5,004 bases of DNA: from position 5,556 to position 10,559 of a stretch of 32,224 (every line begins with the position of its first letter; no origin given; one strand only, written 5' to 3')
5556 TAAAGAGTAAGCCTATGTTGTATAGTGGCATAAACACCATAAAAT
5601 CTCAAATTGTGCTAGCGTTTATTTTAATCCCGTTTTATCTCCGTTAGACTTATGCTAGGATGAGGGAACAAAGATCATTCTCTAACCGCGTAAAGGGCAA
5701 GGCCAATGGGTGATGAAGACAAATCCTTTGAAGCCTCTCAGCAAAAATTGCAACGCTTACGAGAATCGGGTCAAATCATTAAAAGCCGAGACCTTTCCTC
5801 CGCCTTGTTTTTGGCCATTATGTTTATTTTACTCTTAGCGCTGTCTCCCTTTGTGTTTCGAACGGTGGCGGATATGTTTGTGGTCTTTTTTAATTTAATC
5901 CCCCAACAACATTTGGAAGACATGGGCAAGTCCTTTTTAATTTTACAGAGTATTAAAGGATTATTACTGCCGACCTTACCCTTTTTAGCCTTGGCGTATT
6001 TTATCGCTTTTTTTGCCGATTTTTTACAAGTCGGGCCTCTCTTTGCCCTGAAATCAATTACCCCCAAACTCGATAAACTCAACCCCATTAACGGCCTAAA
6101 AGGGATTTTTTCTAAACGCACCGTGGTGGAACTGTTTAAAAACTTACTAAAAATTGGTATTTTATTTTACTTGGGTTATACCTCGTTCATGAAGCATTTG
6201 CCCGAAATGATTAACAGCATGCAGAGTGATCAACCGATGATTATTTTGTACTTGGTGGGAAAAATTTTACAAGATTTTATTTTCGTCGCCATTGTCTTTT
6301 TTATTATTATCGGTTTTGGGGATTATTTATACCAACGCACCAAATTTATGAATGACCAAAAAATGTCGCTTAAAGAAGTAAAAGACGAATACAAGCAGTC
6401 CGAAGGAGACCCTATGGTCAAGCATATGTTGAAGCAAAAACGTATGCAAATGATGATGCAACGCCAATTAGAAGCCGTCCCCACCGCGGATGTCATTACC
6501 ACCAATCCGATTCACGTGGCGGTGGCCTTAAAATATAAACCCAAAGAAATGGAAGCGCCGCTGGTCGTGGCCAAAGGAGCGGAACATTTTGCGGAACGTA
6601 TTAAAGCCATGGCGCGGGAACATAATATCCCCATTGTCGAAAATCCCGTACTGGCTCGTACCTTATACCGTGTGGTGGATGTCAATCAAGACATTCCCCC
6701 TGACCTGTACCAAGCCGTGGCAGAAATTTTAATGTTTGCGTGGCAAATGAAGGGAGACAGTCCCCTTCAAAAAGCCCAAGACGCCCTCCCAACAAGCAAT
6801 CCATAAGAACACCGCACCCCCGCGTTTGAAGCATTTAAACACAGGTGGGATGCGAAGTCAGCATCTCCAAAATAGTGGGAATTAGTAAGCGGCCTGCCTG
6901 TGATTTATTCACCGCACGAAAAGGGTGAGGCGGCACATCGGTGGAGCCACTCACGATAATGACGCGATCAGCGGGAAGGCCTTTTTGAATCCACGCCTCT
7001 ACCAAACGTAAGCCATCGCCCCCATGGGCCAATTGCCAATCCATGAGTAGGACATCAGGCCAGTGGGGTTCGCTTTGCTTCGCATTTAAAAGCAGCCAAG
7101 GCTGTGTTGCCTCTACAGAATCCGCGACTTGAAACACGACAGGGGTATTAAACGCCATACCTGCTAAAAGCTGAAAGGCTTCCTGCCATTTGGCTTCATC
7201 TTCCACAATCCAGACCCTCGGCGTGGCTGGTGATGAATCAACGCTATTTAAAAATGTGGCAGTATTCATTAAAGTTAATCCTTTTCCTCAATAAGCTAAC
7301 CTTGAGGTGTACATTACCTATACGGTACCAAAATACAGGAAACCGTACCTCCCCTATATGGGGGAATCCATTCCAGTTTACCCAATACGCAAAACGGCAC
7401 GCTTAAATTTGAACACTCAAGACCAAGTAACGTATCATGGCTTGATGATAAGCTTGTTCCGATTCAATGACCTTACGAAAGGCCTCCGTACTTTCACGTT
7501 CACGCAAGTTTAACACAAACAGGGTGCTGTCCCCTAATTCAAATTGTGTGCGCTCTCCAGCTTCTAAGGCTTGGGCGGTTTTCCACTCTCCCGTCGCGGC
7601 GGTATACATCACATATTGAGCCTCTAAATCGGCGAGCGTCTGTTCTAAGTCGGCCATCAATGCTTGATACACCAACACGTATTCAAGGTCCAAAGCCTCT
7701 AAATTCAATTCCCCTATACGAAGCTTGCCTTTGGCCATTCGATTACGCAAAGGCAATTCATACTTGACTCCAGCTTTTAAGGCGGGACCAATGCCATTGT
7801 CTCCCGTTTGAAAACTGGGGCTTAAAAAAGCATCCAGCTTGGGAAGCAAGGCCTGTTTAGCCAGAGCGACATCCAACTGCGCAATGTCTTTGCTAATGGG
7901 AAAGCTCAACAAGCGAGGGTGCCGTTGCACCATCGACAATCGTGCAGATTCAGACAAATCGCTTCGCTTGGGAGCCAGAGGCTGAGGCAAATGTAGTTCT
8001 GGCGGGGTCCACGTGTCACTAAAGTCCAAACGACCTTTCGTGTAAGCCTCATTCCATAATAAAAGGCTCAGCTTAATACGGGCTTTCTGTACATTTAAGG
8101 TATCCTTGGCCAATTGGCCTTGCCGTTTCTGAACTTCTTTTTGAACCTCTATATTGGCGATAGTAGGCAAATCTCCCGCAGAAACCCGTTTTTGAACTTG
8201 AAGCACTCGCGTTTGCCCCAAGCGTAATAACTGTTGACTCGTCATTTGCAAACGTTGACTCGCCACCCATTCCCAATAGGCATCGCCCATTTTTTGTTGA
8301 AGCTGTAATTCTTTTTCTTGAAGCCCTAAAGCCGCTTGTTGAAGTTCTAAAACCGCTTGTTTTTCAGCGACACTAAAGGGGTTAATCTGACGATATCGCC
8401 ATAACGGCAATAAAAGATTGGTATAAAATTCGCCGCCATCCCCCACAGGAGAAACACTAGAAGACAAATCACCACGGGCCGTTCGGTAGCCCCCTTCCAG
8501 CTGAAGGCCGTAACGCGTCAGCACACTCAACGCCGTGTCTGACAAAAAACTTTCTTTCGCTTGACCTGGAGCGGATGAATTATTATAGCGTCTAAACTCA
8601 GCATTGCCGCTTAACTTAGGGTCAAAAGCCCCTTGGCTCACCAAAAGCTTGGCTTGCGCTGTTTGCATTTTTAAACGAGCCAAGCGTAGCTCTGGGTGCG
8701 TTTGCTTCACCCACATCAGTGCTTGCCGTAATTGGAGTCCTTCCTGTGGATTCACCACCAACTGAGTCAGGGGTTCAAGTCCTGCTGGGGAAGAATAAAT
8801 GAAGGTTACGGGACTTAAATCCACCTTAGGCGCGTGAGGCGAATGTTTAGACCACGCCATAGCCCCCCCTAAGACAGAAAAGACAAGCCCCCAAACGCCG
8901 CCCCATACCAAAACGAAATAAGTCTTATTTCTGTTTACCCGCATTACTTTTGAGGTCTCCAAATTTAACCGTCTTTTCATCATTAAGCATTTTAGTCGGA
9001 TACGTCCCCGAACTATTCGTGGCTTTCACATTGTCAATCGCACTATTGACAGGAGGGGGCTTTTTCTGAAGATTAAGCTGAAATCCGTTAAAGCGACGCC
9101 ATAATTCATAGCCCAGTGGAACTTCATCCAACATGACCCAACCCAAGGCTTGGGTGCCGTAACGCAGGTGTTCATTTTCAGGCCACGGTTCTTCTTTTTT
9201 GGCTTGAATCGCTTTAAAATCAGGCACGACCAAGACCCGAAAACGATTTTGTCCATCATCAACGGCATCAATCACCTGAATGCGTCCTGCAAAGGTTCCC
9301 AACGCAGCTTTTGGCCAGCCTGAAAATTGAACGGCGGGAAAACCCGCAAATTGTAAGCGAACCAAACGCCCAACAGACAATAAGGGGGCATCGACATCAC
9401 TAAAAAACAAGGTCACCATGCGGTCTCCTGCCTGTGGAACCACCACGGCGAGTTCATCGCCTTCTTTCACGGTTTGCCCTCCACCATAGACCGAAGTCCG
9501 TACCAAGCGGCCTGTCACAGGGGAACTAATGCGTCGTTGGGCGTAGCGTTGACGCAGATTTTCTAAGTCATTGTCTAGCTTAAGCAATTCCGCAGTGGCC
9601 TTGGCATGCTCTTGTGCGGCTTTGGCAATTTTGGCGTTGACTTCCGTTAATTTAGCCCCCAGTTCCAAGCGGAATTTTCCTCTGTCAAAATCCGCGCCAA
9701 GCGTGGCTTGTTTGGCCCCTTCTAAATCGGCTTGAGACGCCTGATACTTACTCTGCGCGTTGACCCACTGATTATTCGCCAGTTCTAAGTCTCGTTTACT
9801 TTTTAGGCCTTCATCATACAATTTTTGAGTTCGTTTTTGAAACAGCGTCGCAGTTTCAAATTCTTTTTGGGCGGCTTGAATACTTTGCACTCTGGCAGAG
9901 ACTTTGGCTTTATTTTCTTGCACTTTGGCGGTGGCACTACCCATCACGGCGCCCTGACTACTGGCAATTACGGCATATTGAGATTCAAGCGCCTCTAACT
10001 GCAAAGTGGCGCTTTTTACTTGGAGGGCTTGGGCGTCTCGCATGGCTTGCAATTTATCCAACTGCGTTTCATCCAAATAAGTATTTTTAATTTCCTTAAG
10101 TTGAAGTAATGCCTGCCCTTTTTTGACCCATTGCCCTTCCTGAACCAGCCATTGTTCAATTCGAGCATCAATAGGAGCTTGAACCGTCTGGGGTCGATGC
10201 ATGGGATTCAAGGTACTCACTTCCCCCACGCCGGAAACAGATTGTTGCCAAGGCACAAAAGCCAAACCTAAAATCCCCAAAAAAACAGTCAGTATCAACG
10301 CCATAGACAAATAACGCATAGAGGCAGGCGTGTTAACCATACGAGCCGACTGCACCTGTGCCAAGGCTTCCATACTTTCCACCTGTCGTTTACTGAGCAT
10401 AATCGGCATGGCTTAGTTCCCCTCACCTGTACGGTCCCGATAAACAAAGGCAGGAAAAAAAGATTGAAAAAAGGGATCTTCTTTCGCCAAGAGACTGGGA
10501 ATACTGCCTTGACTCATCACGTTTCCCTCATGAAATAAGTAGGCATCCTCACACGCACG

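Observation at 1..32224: TGA is never used as a terminator: 25 of 25 credible CDSs end in TAA (18) or TAG (7)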

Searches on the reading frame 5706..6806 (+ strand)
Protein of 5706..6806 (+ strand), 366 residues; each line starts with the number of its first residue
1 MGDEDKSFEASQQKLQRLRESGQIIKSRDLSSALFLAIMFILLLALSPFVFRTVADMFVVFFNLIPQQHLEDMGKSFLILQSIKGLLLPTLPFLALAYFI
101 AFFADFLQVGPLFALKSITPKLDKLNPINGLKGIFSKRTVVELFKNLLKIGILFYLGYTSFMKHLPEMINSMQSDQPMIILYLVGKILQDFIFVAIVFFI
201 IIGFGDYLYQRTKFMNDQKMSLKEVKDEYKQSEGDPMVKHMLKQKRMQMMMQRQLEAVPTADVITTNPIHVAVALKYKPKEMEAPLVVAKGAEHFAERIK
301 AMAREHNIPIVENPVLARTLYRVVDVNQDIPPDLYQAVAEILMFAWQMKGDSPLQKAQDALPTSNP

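Call 6: search_protein_families(library=pfam, proteins=[window:5706-6806:+])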
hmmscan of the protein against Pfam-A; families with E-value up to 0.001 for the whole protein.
window:5706-6806:+ (366 aa): 1 family
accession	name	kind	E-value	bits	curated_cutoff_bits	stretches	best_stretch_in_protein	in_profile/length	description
PF01312.24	Bac_export_2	-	4e-114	381.8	24.4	1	4-344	1-334/335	FlhB HrpN YscU SpaS Family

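Call 13: find_related_loci(query=window:5706-6806:+, collection=genome_contigs, flank=10000)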
Query window:5706-6806:+ (366 aa) in genome_contigs; peptide patterns used: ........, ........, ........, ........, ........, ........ (x = any residue, [..] = any of these).
44 stretches matched a pattern; 28 encode a relative of the query (tblastn E <= 1e-3); 27 distinct loci.
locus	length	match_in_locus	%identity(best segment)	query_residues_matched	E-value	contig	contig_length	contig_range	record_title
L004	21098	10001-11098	99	1-366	0e+0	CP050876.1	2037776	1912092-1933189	MAG: Vampirovibrio sp. isolate OL03a chromosome, complete genome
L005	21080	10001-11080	89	1-360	0e+0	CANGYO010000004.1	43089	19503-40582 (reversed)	MAG: Vampirovibrionales bacterium isolate RE-15aug16-9 genome assembly, contig: RE-15aug16-C732, whole genome shotgun se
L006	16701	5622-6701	88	1-360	0e+0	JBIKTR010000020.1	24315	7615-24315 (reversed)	MAG: Vampirovibrionales bacterium isolate ME2015-07-30_3300044647_group6_bin122 Rohwer_bin1410_scaffold_1045_c1, whole g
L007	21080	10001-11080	89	1-360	0e+0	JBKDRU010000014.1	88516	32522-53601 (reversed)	MAG: Vampirovibrionales bacterium isolate samp_2158_concoct_272 samp_2158_223929, whole genome shotgun sequence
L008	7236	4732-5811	88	1-360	0e+0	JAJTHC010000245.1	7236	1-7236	MAG: Vampirovibrionales bacterium isolate CoA8N_M69.1 k141_974878, whole genome shotgun sequence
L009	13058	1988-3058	89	1-357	0e+0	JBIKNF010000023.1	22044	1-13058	MAG: Vampirovibrionales bacterium isolate ME2014-09-21_3300035681_group5_bin84 Rohwer_bin1408_scaffold_1114_c1, whole ge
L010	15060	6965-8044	88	1-360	0e+0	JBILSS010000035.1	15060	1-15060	MAG: Vampirovibrionales bacterium isolate ME2018-07-03_3300044637_group8_bin134 Rohwer_bin1413_scaffold_2266_c1, whole g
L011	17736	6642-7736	84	1-366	0e+0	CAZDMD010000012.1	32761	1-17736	MAG TPA_asm: uncultured Vampirovibrionales bacterium isolate SRP278252_co3_622 genome assembly, contig: NODE_2043_length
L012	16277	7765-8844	88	1-360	0e+0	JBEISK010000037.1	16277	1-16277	MAG: Gammaproteobacteria bacterium isolate Sample-107-S80-bin-40 Sample_107_S80-bin_40-k141_2922359, whole genome shotgu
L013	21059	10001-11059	67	1-353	1e-153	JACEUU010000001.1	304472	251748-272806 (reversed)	MAG: Vampirovibrio sp. isolate DET50b Vampirovibrio_DET50b_c60_C, whole genome shotgun sequence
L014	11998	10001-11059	66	1-353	1e-151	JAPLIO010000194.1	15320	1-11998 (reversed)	MAG: Candidatus Melainabacteria bacterium isolate LacPavin_0419_WC70S_MAG_44_8 LacPavin_0419_WC70S_scaffold_903499, whol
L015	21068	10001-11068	49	1-359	5e-115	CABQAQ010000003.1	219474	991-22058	MAG TPA_asm: uncultured bacterium isolate MGYG-HGUT-00408 genome assembly, contig: GUT_GENOME009245_3, whole genome shot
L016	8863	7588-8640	48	1-351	1e-109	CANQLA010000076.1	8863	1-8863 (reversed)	MAG: Candidatus Gastranaerophilales bacterium isolate Lapin-032__bin25 genome assembly, contig: Lapin-032__NODE_10537_le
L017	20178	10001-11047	48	1-349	1e-108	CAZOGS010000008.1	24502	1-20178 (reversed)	MAG TPA_asm: uncultured Muribaculaceae bacterium isolate SRP225648_co1_585 genome assembly, contig: NODE_4577_length_245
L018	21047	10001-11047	47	1-349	1e-107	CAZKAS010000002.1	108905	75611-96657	MAG TPA_asm: uncultured Muribaculaceae bacterium isolate SRP313737_co1_50 genome assembly, contig: NODE_271_length_10890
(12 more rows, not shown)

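Call 35: search_protein_families(library=pfam, proteins=[L011:14106-14780:-, L011:4134-4646:+, L014:6202-6591:+, L005:904-1962:-, L009:12-476:+, L010:2967-3596:+], max_evalue=0.01)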
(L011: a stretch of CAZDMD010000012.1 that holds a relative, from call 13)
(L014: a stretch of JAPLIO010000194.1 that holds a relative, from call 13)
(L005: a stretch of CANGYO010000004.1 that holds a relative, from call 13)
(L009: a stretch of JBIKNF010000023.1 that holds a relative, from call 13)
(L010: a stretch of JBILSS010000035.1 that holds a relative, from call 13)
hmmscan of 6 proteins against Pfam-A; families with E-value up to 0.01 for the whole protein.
L011:14106-14780:- (224 aa): 1 family
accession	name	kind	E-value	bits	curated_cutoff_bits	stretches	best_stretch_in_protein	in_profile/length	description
PF00499.25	Oxidored_q3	-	4.6e-31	108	33.2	1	18-165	2-146/146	NADH-ubiquinone/plastoquinone oxidoreductase chain 6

L011:4134-4646:+ (170 aa): 3 families
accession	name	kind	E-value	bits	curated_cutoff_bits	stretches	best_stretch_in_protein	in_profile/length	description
PF03079.20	ARD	-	4.5e-24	85.9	27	1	64-168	51-157/157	ARD/ARD' family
PF00190.28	Cupin_1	-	1.1e-05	25.5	22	1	95-163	45-116/151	Cupin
PF07883.17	Cupin_2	-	1.4e-05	25.2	27.2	1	97-156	12-66/70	Cupin domain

L014:6202-6591:+ (129 aa): 0 families

L005:904-1962:- (352 aa): 0 families

L009:12-476:+ (154 aa): 0 families

L010:2967-3596:+ (209 aa): 0 families

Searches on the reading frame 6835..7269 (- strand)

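Call 6: search_protein_families(library=pfam, proteins=[window:6835-7269:-])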
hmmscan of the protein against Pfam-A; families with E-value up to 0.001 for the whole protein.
window:6835-7269:- (144 aa): 1 family
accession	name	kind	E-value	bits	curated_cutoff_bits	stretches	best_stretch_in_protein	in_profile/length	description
PF00072.30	Response_reg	-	3.2e-05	24.5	30.2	1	19-112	1-82/111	Response regulator receiver domain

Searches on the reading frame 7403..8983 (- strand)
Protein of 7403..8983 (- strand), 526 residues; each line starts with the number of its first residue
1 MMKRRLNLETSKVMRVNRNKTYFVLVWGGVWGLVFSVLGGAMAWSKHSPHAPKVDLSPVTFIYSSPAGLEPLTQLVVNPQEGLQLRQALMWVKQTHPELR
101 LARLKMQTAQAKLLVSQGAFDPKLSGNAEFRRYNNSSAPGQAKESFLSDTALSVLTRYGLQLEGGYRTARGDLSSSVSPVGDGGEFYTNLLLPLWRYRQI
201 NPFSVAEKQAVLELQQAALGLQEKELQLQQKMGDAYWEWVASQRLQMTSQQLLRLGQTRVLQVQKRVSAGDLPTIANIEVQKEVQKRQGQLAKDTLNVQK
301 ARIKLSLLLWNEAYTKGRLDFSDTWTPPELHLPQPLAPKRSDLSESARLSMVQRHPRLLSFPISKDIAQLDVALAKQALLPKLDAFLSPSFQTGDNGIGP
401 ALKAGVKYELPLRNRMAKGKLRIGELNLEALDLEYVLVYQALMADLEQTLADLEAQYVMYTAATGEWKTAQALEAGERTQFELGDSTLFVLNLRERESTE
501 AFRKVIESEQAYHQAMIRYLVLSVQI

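Call 6: search_protein_families(library=pfam, proteins=[window:7403-8983:-])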
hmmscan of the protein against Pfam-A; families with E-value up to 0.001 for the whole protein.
window:7403-8983:- (526 aa): 1 family
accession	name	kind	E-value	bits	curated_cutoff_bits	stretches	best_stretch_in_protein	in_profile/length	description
PF02321.23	OEP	-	2.4e-25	89.9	22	2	351-522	8-185/187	Outer membrane efflux protein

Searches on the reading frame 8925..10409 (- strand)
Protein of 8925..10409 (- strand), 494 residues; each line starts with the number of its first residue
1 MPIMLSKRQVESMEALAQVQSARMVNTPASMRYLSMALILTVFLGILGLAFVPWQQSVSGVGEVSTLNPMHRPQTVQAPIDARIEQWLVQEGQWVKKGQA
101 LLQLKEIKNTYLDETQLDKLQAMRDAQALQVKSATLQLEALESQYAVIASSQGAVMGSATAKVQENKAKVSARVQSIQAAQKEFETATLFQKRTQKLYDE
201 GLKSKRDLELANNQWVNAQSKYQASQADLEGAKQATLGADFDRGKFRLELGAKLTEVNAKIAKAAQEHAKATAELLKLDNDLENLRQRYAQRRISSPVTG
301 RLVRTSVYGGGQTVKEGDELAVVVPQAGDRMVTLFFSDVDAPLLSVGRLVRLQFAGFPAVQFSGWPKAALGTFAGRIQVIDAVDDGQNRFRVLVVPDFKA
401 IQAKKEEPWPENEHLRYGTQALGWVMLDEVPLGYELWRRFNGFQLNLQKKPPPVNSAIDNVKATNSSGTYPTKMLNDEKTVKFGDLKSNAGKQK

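Call 6: search_protein_families(library=pfam, proteins=[window:8925-10409:-])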
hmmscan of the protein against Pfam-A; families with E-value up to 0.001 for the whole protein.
window:8925-10409:- (494 aa): 4 families
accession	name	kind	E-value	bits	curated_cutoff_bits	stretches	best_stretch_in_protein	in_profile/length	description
PF13437.12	HlyD_3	-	1.2e-12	48.9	22.2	2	75-175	1-94/106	HlyD family secretion protein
PF13533.13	Biotin_lipoyl_2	-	3.2e-11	43.2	29.8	1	74-104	1-31/32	Biotin-lipoyl like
PF16576.10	HlyD_D23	-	2.1e-05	24.4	30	0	56-152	4-100/214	Barrel-sandwich domain of CusB or HlyD membrane-fusion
PF00364.28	Biotin_lipoyl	-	0.00029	21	22.1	0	84-106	16-38/73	Biotin-requiring enzyme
